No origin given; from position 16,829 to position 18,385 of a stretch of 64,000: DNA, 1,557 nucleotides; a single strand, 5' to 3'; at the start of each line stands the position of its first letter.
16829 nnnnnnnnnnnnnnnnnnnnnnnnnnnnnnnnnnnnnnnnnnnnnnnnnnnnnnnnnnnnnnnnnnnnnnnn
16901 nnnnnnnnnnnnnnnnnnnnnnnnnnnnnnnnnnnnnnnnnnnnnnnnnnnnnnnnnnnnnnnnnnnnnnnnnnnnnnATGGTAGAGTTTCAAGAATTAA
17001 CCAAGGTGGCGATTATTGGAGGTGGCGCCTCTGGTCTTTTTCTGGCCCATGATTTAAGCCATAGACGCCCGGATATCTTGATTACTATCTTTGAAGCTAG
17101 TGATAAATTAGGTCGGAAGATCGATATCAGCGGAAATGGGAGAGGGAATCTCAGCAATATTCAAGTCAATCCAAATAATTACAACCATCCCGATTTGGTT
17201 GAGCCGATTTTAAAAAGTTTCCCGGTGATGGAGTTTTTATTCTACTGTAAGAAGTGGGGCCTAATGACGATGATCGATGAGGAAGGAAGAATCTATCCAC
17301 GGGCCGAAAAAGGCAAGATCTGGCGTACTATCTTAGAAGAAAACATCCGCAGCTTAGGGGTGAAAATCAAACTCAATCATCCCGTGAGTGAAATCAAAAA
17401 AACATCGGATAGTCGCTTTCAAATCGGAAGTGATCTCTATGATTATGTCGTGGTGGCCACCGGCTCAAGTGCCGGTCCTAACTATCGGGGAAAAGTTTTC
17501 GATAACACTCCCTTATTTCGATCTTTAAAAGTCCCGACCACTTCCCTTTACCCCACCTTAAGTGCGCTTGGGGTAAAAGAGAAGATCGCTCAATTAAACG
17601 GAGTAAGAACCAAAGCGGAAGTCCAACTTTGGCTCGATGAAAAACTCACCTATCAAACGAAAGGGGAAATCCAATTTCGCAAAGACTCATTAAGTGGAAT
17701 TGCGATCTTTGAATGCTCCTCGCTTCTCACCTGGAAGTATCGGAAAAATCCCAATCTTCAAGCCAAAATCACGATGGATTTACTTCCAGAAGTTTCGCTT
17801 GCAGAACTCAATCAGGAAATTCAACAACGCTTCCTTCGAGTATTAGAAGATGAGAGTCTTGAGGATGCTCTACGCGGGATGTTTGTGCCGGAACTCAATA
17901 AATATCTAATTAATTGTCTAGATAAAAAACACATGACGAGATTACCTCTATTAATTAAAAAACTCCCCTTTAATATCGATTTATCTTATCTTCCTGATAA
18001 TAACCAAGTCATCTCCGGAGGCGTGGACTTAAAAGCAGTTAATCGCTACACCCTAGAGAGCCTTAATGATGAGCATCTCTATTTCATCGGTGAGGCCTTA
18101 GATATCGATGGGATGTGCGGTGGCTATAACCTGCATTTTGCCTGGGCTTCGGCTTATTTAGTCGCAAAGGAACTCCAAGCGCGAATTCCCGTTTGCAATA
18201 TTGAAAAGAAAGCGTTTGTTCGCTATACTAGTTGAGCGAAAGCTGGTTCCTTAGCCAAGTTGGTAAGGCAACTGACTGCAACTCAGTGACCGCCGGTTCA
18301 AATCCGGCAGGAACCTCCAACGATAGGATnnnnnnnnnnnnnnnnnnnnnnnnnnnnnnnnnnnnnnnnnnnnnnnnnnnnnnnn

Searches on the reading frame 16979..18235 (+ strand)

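Call 72: search_protein_families(library=pfam, proteins=[window:16979-18235:+], max_evalue=0.001)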
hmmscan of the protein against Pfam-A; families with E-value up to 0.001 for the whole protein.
window:16979-18235:+ (418 aa): 9 families
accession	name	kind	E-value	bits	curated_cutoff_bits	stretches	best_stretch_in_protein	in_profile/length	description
PF03486.20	HI0933_like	-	2.6e-45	155.2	50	1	9-397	2-243/244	HI0933-like protein Rossmann domain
PF01266.30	DAO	-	6.6e-09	36.2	27.9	0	9-45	1-35/353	FAD dependent oxidoreductase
PF22780.1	HI0933_like_1st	-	7.8e-08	32.8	27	1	192-312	2-121/165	HI0933-like protein barrel and H2TH domain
PF00070.33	Pyr_redox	-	4.6e-07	30.7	22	0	9-49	1-39/82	Pyridine nucleotide-disulphide oxidoreductase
PF07992.20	Pyr_redox_2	-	1.8e-06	28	26.1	0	96-167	168-241/291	Pyridine nucleotide-disulphide oxidoreductase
PF13454.12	NAD_binding_9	-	2.2e-05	24.9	21.8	1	11-162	1-153/155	FAD-NAD(P)-binding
PF01593.30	Amino_oxidase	-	9.3e-05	22.3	19.8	0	120-260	212-329/443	Flavin containing amine oxidoreductase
PF13450.12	NAD_binding_8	-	0.00021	22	21.9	1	12-45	1-32/68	NAD(P)-binding Rossmann-like domain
PF05834.18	Lycopene_cycl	-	0.0008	19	23.4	0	10-44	2-36/380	Lycopene cyclase protein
